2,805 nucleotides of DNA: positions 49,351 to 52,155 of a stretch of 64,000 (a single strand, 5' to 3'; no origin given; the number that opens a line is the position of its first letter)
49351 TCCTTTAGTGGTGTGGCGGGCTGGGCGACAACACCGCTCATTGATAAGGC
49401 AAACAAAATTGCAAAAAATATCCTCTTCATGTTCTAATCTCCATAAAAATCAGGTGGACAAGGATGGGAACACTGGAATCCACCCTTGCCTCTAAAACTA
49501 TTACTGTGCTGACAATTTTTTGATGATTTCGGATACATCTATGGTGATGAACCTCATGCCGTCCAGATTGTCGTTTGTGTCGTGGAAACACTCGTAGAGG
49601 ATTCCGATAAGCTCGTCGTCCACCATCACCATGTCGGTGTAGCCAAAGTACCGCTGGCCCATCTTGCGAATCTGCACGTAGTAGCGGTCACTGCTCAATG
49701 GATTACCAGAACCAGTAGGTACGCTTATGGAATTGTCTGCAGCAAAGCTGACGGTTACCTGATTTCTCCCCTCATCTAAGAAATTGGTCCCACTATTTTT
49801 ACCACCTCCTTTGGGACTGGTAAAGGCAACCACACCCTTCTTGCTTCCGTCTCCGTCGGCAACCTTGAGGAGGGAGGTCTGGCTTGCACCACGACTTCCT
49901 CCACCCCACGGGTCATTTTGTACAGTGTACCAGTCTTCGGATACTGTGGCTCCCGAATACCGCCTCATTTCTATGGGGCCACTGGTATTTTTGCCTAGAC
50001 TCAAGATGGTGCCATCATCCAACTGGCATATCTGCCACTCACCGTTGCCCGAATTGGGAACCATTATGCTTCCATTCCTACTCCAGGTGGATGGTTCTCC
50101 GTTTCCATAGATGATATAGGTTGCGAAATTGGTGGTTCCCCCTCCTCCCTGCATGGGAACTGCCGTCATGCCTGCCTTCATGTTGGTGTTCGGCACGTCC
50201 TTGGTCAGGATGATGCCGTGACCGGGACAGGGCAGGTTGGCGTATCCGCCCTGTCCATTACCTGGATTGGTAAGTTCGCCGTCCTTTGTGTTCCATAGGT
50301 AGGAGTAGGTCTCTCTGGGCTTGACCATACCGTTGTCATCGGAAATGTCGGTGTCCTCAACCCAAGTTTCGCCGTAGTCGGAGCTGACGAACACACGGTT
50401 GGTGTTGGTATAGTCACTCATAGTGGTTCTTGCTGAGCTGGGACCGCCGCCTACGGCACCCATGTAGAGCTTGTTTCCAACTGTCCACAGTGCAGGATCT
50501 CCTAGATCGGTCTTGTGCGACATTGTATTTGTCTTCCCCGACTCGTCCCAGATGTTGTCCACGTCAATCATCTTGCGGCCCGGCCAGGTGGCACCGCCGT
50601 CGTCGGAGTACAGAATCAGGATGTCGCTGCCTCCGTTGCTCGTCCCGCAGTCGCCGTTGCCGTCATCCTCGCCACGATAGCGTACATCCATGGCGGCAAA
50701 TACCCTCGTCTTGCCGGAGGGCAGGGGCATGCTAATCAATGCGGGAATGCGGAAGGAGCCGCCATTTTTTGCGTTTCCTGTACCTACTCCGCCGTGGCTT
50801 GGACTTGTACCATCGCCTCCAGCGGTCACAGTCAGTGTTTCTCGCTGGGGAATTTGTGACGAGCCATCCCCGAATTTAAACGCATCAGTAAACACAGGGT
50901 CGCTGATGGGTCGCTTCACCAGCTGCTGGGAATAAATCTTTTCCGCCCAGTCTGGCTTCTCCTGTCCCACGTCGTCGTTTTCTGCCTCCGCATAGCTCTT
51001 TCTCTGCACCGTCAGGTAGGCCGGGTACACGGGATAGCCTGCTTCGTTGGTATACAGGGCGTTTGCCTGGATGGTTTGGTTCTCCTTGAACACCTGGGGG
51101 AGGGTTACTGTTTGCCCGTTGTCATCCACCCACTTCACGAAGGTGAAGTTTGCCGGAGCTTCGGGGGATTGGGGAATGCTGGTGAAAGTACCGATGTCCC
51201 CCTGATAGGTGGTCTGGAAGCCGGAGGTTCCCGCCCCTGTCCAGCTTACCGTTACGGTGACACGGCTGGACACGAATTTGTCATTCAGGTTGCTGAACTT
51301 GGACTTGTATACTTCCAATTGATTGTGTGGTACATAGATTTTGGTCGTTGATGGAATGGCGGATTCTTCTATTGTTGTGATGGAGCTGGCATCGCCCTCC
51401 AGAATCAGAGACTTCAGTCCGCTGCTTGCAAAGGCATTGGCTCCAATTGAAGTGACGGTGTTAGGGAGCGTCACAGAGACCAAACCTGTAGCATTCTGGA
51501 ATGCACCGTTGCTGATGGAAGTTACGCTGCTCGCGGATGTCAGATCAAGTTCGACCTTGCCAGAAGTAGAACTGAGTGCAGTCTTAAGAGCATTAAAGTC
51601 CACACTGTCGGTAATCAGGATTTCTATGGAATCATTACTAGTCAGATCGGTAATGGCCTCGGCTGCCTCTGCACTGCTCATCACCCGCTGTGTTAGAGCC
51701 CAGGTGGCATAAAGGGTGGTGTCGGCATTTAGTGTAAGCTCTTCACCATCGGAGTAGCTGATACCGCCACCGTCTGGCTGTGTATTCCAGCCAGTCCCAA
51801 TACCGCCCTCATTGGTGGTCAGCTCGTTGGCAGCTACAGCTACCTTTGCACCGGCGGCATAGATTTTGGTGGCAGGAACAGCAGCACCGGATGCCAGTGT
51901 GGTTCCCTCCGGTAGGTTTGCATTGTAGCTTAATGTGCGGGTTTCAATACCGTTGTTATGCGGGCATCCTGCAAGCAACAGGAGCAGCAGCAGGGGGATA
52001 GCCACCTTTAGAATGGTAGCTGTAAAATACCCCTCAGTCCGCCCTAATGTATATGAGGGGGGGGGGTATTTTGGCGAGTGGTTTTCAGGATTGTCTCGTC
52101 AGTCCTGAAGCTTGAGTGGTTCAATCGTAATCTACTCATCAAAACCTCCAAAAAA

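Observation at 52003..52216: A C10 homopolymer separates a complete promoter+RBS+ATG from the sialidase reading frame: candidate slipped-strand ON/OFF switch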

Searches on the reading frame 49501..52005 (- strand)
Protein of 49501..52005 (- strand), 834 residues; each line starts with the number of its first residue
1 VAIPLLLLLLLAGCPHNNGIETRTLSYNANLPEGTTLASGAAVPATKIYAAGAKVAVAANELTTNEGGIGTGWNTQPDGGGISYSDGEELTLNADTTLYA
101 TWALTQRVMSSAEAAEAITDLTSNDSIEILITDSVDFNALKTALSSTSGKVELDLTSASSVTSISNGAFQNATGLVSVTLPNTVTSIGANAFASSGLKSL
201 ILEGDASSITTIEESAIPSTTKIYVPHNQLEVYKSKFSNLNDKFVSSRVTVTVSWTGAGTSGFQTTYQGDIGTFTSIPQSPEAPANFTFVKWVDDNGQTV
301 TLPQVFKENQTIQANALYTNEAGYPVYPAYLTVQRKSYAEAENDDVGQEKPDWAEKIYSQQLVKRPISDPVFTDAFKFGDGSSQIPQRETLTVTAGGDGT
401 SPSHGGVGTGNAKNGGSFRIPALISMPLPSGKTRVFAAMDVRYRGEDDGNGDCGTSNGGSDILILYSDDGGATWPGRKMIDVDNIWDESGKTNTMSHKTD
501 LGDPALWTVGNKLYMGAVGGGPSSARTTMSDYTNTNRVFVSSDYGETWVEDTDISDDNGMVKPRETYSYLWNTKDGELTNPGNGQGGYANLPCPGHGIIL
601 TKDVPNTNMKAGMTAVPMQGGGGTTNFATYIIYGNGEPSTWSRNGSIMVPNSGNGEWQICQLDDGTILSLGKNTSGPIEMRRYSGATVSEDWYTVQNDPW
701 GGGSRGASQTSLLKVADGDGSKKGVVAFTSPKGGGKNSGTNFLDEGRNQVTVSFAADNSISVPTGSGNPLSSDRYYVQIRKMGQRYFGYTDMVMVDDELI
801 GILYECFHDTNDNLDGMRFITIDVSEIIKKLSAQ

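Call 8: search_protein_families(library=pfam, proteins=[window:49501-52005:-])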
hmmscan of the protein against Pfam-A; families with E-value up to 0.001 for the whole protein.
window:49501-52005:- (834 aa): 4 families
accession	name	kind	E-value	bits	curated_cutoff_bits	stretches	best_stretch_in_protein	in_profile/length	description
PF13306.12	LRR_5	-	1.2e-11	45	27.7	1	156-241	17-102/127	BspA type Leucine rich repeat region (6 copies)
PF24316.1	Tli3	-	0.00067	20.4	27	0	452-492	76-114/129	T6SS Tli3 immunity protein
PF13088.12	BNR_2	-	0.00077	19.3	31.4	0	454-562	10-113/277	BNR repeat-like domain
PF09479.16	Flg_new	-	0.0009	19.7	27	0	25-100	3-64/65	Listeria-Bacteroides repeat domain (List_Bact_rpt)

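Call 10: find_homologous_proteins(query=window:49501-52005:-)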
Query window:49501-52005:- (834 aa): 192 proteins with E <= 0.001 among 8000 candidates; the best 120 are listed.
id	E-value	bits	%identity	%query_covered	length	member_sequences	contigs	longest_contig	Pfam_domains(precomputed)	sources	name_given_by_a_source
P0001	0.0e+0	1747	93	100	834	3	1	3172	PF13306.13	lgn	-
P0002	0.0e+0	1563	83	99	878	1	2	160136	PF13306.13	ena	-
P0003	0.0e+0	1410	84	73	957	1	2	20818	PF13306.13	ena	-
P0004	0.0e+0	1402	81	93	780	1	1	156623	PF13306.13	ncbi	-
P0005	0.0e+0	1163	65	99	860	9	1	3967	PF13306.13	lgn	-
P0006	0.0e+0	1089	62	100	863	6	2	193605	PF09479.17,PF13306.13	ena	-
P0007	4.5e-285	966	57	99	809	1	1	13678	PF13306.13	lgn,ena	-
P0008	1.3e-284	965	57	99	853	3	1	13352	PF13306.13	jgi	-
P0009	7.8e-284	962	57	99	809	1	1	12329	PF13306.13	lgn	-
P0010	3.1e-279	947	57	99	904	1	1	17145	PF13306.13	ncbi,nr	ncbi:MAG: leucine-rich repeat protein [Spirochaetaceae bacterium]|nr:leucine-rich repeat protein [Sp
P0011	5.3e-279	946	56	99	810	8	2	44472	PF13306.13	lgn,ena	-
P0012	9.2e-279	946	65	71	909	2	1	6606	PF13306.13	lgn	-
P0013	2.7e-259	881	56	94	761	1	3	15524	PF13306.13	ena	-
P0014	2.2e-257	875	57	94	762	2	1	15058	PF13306.13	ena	-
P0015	1.1e-255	869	52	73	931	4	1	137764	PF13306.13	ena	-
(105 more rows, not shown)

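Call 13: find_encoding_contigs(protein=P0002, flank=3000, max_places=10)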
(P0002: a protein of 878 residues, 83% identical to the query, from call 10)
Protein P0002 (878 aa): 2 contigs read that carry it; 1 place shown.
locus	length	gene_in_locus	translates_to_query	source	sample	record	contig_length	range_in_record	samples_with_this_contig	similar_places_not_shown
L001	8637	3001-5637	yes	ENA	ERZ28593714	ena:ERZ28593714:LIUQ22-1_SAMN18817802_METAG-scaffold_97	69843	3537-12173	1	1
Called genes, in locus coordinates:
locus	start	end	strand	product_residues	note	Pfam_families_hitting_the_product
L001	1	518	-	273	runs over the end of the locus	PF01656:CbiA, PF10609:ParA, PF13614:AAA_31 (weak)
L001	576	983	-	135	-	PF01814:Hemerythrin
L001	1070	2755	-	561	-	PF01268:FTHFS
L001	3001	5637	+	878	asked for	PF13306:LRR_5 (weak)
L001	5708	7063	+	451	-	-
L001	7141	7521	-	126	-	-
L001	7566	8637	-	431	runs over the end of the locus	PF07992:Pyr_redox_2, PF00070:Pyr_redox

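Call 14: find_encoding_contigs(protein=P0001, flank=3000, max_places=10)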
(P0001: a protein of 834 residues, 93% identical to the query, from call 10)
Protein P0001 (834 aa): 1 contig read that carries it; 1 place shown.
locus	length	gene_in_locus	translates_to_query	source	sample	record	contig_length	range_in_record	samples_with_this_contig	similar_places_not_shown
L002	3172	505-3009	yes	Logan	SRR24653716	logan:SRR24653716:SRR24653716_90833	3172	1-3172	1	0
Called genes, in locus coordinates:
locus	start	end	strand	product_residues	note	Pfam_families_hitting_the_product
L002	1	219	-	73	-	?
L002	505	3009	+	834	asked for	PF13306:LRR_5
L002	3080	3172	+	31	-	?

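Call 18: find_related_loci(query=A1, collection=genome_contigs, flank=6000)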
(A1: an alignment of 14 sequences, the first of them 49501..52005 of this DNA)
Query A1 (834 aa) in genome_contigs; peptide patterns used: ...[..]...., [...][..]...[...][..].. (x = any residue, [..] = any of these).
597 stretches matched a pattern (row limit reached: there are more); 228 encode a relative of the query (tblastn E <= 1e-3); the best 80 are kept; 80 distinct loci.
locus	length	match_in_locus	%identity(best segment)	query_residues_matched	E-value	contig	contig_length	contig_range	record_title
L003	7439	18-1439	37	327-834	7e-75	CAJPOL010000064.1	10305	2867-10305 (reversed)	MAG: uncultured Treponema sp. isolate SRR9217404-mag-bin.6 genome assembly, contig: SRR9217404-mag-bin.6_958, whole geno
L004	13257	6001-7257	40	417-834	3e-72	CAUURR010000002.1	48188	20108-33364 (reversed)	MAG TPA_asm: uncultured Treponema sp. isolate SRR23388439_bin.44_MetaWRAP_v1.3_MAG genome assembly, contig: ERZ21659762.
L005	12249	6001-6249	42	13-102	1e-11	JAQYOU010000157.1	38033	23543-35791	MAG: bacterium isolate SUG1914 k141_149952, whole genome shotgun sequence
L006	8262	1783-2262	32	64-237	2e-10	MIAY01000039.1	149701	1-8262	MAG: Spirochaetes bacterium GWE1_32_154 gwe1_scaffold_73, whole genome shotgun sequence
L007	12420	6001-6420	40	16-108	3e-10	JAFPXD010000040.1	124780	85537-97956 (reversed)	MAG: Clostridia bacterium isolate RGIG1555 Goat_Abomasum-6__c369529, whole genome shotgun sequence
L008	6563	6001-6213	45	25-102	4e-10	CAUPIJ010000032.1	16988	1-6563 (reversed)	MAG TPA_asm: uncultured Propionimicrobium sp. isolate SRR17798720_bin.13_MetaWRAP_v1.3_MAG genome assembly, contig: ERZ2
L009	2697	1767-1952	46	40-102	8e-10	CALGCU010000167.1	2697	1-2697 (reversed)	MAG TPA_asm: uncultured Bacteroidales bacterium isolate SRR6425794_bin.111_CONCOCT_v1.1_MAG genome assembly, contig: ERZ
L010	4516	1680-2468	42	21-119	9e-10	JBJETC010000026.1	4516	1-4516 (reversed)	MAG: Anaerovoracaceae bacterium isolate PUUB16_bin.038 NODE_12810_length_4516_cov_3.420982, whole genome shotgun sequenc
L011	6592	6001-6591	46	25-112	4e-9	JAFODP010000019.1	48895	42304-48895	MAG: Bacteroidales bacterium isolate RGIG371 Dairy_cattle_Colon-4__c973, whole genome shotgun sequence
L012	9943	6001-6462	29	26-192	5e-9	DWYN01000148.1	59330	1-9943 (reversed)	MAG TPA_asm: Candidatus Blautia excrementipullorum isolate CHK197-7439 CHK197__C252142_L59330_SAMEA5754841, whole genome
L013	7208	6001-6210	42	25-102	6e-9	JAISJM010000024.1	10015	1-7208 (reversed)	MAG: Eubacteriales Family XIII. Incertae Sedis bacterium isolate Hs463_bin117 k119_2588807, whole genome shotgun sequenc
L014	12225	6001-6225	42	52-124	7e-9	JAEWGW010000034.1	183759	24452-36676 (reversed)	MAG: Bacillota bacterium isolate OH_PBlB_45 k127_428408, whole genome shotgun sequence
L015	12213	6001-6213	43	54-122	7e-9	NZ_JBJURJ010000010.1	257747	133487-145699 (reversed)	Paenibacillus mesotrionivorans strain P15 P15_scaffold10, whole genome shotgun sequence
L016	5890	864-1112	34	19-103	1e-8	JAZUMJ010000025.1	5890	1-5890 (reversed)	MAG: Ructibacterium sp. isolate T1900044894_TS20190360.MAGScoT_cleanbin_000033 SGB_3279_k141_967793, whole genome shotgu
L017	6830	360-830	26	65-244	2e-8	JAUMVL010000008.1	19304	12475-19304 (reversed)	MAG: Clostridia bacterium isolate S12M_St_37_sub NODE_1336_length_19304_cov_5.828199, whole genome shotgun sequence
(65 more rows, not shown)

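Call 19: find_encoding_contigs(protein=P0006, flank=1500, max_places=10)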
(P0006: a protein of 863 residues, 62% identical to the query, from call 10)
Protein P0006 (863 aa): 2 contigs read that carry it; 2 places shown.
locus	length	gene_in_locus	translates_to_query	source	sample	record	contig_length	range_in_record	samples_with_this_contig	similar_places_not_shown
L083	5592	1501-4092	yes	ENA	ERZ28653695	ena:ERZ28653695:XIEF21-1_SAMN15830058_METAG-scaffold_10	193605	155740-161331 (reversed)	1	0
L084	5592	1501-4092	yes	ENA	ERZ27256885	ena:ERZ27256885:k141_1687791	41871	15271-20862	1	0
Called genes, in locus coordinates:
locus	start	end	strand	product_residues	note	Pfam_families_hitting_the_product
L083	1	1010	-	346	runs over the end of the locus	PF01715:IPPT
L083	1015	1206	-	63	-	PF01192:RNA_pol_Rpb6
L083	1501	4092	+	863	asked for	PF09479:Flg_new (weak), PF13306:LRR_5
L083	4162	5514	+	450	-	-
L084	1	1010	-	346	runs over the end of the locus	PF01715:IPPT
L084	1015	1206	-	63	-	PF01192:RNA_pol_Rpb6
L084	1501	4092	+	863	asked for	PF09479:Flg_new (weak), PF13306:LRR_5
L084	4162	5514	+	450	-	-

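Call 20: find_encoding_contigs(protein=P0011, flank=1500, max_places=10)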
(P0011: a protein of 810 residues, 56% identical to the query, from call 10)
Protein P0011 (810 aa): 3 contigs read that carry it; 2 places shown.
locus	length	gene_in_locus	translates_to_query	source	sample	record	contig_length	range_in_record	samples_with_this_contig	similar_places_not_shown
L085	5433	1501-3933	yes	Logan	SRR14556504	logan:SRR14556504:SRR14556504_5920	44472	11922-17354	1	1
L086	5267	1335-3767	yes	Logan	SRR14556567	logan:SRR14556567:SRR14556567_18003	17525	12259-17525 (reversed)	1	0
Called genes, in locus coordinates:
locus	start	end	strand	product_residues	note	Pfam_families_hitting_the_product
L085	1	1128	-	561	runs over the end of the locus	PF01268:FTHFS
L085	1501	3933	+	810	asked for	PF13306:LRR_5 (weak)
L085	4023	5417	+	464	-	-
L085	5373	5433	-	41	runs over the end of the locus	-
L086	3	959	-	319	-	?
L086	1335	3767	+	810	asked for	PF13306:LRR_5 (weak)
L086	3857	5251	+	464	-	-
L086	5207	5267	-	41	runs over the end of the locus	-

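Call 21: find_encoding_contigs(protein=P0005, flank=1500, max_places=10)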
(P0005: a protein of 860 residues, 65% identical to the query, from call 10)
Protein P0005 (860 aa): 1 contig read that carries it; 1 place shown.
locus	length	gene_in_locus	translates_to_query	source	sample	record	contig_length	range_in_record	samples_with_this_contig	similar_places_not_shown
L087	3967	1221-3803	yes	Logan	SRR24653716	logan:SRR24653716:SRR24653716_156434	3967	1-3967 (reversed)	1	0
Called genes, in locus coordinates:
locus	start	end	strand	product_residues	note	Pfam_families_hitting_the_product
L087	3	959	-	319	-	?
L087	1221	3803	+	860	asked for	PF13306:LRR_5 (weak)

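Call 25: find_encoding_contigs(protein=P0008, flank=1500, max_places=10)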
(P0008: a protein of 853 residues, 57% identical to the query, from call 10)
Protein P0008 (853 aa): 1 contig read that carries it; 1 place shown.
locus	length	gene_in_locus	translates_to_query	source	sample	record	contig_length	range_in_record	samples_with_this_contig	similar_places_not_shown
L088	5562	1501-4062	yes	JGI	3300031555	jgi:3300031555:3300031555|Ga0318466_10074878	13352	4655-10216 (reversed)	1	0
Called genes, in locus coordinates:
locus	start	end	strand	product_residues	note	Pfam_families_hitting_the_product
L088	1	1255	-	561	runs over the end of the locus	PF01268:FTHFS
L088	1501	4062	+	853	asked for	PF13306:LRR_5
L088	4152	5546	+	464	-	-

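Call 26: find_encoding_contigs(protein=P0010, flank=1500, max_places=10)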
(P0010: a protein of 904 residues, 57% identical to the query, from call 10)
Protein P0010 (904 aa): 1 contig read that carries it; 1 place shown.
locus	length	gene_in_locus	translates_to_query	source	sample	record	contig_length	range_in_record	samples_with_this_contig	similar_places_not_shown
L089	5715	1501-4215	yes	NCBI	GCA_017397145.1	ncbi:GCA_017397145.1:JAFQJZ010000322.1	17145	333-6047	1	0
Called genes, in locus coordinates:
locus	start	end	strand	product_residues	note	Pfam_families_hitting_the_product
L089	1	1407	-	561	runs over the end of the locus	PF01268:FTHFS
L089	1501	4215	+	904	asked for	PF13306:LRR_5 (weak)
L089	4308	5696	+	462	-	-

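Call 27: find_encoding_contigs(protein=P0007, flank=1500, max_places=10)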
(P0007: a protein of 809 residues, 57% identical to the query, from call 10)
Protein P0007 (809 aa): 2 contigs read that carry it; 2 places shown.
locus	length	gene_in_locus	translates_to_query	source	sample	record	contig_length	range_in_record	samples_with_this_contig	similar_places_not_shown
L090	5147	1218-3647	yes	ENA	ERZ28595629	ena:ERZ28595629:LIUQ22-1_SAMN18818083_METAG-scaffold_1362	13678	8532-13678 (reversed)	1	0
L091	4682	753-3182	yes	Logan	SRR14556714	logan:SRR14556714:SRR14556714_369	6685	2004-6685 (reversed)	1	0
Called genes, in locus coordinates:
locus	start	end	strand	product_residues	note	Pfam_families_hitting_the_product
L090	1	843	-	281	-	?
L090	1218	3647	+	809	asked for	PF13306:LRR_5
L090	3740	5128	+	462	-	-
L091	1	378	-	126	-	?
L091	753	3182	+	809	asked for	PF13306:LRR_5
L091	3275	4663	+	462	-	-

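Call 28: find_encoding_contigs(protein=P0003, flank=1500, max_places=10)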
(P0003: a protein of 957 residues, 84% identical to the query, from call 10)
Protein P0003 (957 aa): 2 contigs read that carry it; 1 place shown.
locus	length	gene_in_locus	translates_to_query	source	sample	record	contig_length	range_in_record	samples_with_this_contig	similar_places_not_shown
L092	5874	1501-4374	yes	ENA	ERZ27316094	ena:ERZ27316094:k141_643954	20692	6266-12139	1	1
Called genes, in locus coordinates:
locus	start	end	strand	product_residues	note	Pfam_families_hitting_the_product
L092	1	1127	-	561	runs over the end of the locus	PF01268:FTHFS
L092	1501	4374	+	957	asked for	PF13306:LRR_5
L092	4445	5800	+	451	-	-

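Call 29: find_encoding_contigs(protein=P0015, flank=1500, max_places=10)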
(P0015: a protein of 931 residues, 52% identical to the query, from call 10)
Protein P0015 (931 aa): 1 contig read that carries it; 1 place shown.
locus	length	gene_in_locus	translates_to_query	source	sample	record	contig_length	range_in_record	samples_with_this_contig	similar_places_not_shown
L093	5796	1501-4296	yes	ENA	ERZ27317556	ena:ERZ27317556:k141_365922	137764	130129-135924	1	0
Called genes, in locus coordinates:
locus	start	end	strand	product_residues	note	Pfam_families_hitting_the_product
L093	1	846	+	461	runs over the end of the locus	PF00291:PALP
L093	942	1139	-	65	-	-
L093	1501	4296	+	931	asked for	PF13306:LRR_5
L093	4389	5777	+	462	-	-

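Call 30: find_encoding_contigs(protein=P0009, flank=1500, max_places=10)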
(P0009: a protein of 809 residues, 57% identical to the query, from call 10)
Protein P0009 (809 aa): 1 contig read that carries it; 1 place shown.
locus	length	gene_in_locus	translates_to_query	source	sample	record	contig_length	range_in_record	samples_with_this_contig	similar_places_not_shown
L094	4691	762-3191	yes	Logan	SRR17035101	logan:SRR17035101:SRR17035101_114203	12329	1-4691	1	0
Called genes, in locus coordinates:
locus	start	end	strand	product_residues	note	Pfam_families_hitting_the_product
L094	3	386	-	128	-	?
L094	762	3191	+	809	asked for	PF13306:LRR_5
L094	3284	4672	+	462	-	-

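Call 33: search_solved_structures(query=window:49501-52005:-, max_evalue=0.01, show_alignments=1)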
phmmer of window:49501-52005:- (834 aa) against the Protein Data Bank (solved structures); distinct sequences matched with E-value up to 0.01: 6.
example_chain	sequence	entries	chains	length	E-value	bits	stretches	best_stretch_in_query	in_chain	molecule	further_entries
4gt6_A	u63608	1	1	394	4.2e-10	41.9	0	156-238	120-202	Cell surface protein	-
4h09_A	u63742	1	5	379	1e-05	27.4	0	142-233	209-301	Hypothetical leucine rich repeat protein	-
4fs7_A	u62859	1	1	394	1.1e-05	27.3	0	128-194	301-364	Uncharacterized protein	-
4cp6_A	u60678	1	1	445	2.9e-05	25.9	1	134-229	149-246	CHOLINE BINDING PROTEIN PCPA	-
4fdw_A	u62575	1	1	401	0.00015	23.5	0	164-235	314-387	leucine rich hypothetical protein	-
4fd0_A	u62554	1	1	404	0.00038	22.2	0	160-235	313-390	Leucine rich hypothetical protein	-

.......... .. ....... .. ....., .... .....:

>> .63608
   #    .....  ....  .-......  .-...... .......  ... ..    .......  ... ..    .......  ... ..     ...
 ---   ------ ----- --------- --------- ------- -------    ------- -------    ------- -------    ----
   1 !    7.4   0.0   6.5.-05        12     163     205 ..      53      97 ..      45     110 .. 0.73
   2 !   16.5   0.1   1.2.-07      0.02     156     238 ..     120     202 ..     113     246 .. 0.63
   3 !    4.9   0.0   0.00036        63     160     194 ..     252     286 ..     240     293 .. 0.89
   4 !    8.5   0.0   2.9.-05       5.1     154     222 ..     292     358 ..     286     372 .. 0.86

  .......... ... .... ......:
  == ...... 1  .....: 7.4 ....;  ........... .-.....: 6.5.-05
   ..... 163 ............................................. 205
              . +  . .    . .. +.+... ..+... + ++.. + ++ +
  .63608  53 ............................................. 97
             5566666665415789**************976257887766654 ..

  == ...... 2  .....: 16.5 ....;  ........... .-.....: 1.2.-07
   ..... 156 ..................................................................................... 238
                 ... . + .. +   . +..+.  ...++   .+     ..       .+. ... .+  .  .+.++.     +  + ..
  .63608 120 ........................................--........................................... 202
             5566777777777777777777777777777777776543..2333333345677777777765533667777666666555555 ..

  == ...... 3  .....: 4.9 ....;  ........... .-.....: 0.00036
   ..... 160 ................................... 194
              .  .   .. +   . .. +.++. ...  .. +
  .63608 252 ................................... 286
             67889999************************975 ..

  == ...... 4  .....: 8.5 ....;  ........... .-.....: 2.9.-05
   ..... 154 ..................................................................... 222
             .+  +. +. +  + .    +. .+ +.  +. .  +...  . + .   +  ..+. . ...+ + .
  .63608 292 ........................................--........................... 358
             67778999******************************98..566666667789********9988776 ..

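Call 34: search_protein_families(library=ncbifam, proteins=[window:49501-52005:-], max_evalue=0.01)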
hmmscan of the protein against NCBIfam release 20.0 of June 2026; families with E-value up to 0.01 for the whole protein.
window:49501-52005:- (834 aa): 1 family
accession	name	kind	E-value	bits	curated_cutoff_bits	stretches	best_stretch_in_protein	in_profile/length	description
NF045861.1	glide_Gli349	exception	0.00012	18.9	1750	1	150-203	2702-2751/3169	gliding machinery surface structure protein Gli349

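Call 35: list_cluster_members(proteins=[window:49504-52005:-, window:48078-49430:-, window:53960-55831:+, window:52047-52139:-, window:52047-52331:-, window:52585-53622:+])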
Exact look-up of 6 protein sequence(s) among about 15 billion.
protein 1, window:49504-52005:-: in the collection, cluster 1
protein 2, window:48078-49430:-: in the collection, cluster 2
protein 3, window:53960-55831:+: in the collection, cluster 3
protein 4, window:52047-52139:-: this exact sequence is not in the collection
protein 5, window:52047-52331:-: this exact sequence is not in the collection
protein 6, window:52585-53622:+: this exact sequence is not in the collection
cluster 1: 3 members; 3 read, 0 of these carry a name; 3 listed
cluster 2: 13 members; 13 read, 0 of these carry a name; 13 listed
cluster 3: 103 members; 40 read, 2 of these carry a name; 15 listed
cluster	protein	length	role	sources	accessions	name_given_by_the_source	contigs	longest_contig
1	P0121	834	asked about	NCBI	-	-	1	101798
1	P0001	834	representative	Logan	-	-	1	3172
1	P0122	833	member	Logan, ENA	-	-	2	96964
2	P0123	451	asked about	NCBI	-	-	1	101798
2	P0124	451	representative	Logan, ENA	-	-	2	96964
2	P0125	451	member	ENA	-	-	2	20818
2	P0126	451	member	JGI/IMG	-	-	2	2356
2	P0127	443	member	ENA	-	-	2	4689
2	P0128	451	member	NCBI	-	-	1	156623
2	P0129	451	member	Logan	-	-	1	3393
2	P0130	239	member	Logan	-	-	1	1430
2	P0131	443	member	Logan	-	-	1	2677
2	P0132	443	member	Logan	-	-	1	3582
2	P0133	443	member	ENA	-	-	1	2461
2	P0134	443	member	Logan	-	-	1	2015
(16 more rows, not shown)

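Call 36: find_encoding_contigs(protein=P0122, flank=1500, max_places=10)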
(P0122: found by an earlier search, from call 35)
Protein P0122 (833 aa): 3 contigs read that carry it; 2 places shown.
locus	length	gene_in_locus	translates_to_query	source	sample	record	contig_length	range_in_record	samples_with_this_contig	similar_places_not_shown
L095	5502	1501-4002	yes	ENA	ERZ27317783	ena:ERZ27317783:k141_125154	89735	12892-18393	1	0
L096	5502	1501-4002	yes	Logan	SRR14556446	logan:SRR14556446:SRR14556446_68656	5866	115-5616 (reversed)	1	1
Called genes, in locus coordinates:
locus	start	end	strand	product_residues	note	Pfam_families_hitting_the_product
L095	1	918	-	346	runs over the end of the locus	PF01715:IPPT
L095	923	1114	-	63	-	PF01192:RNA_pol_Rpb6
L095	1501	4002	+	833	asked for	PF13306:LRR_5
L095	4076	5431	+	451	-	-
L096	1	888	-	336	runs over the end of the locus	PF01715:IPPT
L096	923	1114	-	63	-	PF01192:RNA_pol_Rpb6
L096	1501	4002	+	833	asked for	PF13306:LRR_5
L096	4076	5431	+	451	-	-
